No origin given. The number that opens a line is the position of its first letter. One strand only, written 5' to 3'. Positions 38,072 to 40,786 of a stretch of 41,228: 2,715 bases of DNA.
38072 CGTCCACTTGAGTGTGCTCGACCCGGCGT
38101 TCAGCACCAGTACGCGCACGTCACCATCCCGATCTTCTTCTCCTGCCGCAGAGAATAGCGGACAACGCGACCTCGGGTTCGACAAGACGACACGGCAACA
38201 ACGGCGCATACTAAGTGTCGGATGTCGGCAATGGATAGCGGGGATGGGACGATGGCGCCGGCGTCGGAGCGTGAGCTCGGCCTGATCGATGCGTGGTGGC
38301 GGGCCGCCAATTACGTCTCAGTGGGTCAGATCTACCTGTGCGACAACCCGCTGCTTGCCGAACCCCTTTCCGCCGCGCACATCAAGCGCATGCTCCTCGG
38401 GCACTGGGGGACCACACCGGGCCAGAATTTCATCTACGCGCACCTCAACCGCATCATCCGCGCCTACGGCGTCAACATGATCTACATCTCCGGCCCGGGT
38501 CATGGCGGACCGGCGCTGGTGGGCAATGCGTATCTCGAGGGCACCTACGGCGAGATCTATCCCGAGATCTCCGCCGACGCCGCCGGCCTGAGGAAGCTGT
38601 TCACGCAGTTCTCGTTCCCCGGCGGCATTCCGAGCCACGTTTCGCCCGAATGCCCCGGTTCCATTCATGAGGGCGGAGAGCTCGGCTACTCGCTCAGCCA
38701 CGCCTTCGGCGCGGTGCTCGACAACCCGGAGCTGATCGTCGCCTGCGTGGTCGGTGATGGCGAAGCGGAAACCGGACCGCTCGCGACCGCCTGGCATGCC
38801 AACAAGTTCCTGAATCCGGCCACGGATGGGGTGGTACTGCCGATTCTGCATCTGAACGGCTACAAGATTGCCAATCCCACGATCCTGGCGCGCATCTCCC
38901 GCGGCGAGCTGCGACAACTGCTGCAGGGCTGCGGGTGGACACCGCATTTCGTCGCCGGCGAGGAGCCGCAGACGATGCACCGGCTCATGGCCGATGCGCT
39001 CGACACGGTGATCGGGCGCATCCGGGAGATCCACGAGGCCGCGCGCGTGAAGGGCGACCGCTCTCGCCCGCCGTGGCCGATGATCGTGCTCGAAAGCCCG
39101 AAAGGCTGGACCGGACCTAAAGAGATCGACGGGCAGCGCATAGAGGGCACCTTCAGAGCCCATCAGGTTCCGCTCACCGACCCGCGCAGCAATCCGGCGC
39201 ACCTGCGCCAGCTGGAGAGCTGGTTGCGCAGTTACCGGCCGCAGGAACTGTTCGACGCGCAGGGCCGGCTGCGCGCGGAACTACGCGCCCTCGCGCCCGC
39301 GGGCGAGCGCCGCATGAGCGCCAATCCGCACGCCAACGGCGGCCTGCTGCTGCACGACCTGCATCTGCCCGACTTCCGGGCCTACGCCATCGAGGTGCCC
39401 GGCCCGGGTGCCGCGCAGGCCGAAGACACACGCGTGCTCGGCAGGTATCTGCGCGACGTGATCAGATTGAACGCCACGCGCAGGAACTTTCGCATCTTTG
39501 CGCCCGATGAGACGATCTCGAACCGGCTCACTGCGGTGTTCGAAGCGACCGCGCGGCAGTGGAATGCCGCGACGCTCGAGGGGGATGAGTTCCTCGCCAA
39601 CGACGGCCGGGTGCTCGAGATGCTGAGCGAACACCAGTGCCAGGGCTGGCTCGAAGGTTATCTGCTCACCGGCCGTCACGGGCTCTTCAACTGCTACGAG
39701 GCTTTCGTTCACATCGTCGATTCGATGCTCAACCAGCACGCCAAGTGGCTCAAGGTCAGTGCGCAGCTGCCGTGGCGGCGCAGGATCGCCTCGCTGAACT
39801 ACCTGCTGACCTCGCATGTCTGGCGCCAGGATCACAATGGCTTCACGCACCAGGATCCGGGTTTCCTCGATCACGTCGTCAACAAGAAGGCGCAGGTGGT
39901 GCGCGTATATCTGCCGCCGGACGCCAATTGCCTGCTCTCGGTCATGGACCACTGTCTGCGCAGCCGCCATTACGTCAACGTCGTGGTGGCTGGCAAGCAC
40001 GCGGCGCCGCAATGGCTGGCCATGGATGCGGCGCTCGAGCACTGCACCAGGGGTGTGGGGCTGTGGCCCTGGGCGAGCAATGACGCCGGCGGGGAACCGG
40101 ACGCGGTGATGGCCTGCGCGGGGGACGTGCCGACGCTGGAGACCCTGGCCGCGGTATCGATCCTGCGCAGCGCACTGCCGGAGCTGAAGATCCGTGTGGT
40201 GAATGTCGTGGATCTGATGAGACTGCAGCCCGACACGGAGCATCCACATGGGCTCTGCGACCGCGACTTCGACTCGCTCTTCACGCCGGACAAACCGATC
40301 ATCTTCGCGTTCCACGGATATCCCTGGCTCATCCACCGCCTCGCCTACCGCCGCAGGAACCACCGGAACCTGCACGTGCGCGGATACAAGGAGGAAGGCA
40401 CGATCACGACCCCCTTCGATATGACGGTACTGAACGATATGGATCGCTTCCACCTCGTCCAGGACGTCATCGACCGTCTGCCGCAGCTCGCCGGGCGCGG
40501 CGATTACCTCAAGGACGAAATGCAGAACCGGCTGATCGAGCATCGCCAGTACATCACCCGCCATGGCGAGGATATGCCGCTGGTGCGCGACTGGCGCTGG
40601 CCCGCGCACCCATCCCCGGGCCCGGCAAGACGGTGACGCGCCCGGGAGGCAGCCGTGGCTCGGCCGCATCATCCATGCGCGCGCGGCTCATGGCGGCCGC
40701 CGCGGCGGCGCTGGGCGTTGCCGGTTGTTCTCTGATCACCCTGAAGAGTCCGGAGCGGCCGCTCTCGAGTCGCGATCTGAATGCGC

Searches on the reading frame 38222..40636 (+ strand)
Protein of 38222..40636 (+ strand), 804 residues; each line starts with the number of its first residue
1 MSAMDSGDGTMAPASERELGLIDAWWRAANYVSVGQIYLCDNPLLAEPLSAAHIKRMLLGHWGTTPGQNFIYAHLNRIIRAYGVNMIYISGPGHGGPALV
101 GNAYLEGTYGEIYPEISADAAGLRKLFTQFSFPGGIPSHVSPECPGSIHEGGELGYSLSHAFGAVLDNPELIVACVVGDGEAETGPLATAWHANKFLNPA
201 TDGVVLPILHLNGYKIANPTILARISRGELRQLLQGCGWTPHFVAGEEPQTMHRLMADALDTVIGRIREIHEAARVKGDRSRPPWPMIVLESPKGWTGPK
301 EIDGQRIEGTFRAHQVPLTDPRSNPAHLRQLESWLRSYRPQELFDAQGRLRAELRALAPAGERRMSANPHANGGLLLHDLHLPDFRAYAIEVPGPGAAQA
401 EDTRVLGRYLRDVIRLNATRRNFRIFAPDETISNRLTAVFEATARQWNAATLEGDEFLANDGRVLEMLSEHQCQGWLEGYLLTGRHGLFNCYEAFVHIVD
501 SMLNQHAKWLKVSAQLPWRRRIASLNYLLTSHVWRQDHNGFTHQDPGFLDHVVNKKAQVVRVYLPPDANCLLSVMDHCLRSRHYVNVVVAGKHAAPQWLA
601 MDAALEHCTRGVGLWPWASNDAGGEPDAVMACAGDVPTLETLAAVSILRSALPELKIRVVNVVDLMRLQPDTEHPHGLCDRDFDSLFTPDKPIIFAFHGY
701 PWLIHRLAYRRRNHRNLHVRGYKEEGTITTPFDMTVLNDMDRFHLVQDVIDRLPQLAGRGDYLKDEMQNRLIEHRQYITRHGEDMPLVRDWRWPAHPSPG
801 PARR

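Call 46: search_protein_families(library=pfam, proteins=[window:38222-40636:+], max_evalue=0.001)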
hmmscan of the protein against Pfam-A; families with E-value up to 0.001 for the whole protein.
window:38222-40636:+ (804 aa): 3 families
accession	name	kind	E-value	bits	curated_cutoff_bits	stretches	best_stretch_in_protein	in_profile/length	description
PF09364.15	XFP_N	-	3.9e-175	582.4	23.7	1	15-375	3-363/364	XFP N-terminal domain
PF09363.15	XFP_C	-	6.3e-96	320.1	23.4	1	592-793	1-202/202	XFP C-terminal domain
PF03894.20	XFP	-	1.7e-89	298.7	22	1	405-581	2-177/177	D-xylulose 5-phosphate/D-fructose 6-phosphate phosphoketolase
